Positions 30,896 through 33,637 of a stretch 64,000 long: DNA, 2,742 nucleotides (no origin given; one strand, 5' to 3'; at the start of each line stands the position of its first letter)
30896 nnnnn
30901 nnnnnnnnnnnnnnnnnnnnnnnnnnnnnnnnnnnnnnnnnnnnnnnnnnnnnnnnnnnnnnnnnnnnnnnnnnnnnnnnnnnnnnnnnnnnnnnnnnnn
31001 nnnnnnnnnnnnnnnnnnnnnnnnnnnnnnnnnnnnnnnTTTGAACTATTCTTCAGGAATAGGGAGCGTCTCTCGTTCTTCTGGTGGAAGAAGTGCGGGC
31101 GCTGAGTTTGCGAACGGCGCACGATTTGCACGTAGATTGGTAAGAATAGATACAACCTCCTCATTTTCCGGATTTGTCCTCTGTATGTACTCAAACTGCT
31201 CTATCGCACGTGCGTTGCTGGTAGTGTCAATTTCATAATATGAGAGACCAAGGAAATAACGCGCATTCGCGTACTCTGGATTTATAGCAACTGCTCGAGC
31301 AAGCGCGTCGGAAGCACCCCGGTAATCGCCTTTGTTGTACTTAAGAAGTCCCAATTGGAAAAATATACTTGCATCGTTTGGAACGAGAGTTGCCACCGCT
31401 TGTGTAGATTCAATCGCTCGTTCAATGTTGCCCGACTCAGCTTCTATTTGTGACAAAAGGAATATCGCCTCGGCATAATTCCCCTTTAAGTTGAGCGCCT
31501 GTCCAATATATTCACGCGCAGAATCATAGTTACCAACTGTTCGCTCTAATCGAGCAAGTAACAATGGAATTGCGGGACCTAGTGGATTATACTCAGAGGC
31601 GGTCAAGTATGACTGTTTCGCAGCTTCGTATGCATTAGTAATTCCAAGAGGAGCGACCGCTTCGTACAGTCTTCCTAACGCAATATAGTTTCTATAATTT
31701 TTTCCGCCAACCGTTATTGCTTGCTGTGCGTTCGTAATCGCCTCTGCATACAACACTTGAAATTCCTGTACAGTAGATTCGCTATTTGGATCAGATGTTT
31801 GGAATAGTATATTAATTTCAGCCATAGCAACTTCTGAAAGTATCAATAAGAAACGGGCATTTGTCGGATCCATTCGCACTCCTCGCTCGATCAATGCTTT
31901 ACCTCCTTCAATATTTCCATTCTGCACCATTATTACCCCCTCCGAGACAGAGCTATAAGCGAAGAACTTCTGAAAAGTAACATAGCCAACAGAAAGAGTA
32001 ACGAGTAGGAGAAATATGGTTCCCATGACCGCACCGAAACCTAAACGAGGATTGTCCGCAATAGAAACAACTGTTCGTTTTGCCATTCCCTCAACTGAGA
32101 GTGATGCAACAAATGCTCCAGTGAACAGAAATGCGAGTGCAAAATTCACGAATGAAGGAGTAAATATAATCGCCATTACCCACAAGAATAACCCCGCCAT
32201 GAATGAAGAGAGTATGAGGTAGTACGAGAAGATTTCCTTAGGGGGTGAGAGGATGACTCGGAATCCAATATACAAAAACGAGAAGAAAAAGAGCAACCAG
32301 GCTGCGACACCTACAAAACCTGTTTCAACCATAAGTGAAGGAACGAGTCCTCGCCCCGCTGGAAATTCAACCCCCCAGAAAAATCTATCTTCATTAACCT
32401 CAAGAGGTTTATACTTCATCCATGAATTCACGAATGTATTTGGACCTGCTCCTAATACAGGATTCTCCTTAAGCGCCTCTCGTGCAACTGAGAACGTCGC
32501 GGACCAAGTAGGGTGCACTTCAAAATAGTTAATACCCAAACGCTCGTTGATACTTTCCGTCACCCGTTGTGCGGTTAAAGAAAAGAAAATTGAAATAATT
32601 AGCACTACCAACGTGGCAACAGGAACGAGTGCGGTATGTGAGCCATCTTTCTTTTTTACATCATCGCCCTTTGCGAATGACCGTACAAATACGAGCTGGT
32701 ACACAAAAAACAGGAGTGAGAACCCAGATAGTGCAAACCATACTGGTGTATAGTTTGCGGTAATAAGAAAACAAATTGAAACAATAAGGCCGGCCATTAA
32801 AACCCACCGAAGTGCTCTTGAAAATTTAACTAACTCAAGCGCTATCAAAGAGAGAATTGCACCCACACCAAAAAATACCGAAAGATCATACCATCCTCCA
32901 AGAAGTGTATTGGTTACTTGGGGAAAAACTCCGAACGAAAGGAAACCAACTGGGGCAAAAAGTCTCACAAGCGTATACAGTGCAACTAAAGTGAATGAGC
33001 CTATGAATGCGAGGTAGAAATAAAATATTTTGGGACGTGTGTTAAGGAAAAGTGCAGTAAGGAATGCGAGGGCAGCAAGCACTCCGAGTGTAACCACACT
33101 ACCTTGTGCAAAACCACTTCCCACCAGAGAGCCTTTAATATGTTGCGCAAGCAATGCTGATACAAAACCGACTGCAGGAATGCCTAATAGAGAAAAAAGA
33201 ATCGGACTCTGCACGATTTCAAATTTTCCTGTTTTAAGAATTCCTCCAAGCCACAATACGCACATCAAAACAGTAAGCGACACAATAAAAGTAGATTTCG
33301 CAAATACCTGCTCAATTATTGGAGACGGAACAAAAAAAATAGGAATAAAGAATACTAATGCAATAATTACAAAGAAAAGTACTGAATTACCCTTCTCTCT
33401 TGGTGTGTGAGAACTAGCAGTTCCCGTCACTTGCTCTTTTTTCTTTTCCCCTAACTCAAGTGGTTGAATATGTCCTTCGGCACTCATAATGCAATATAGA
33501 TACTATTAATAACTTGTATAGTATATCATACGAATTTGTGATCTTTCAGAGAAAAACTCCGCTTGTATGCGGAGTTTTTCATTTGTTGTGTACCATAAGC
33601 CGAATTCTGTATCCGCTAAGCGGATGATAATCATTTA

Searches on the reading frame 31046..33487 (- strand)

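Call 39: search_protein_families(library=pfam, proteins=[window:31046-33487:-], max_evalue=0.0001)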
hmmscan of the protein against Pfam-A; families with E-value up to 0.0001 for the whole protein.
window:31046-33487:- (813 aa): 9 families
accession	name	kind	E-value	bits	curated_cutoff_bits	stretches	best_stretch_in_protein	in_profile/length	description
PF13432.12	TPR_16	-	4e-15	56.4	32.7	1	711-761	2-52/65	Tetratricopeptide repeat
PF13428.12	TPR_14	-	4.4e-12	45.9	23.5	0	642-680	5-43/44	Tetratricopeptide repeat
PF14559.12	TPR_19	-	9.6e-11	42.3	25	0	652-706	5-59/68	Tetratricopeptide repeat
PF13414.12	TPR_11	-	5.4e-10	39.2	26.8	1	717-752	5-40/42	TPR repeat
PF07719.23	TPR_2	-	8.2e-10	38.5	27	0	707-739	2-34/34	Tetratricopeptide repeat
PF13181.12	TPR_8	-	4.6e-09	36.2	25.7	0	706-738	1-33/34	Tetratricopeptide repeat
PF23914.1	TPR_CcmH_CycH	-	3.4e-08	33.9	42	0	703-785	47-130/158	Cytochrome c-type biogenesis protein H TPR domain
PF13371.12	TPR_9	-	1.2e-05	25.6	35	1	681-742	4-65/73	Tetratricopeptide repeat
PF13431.12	TPR_17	-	2.7e-05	24.5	24.4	0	703-724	10-31/34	Tetratricopeptide repeat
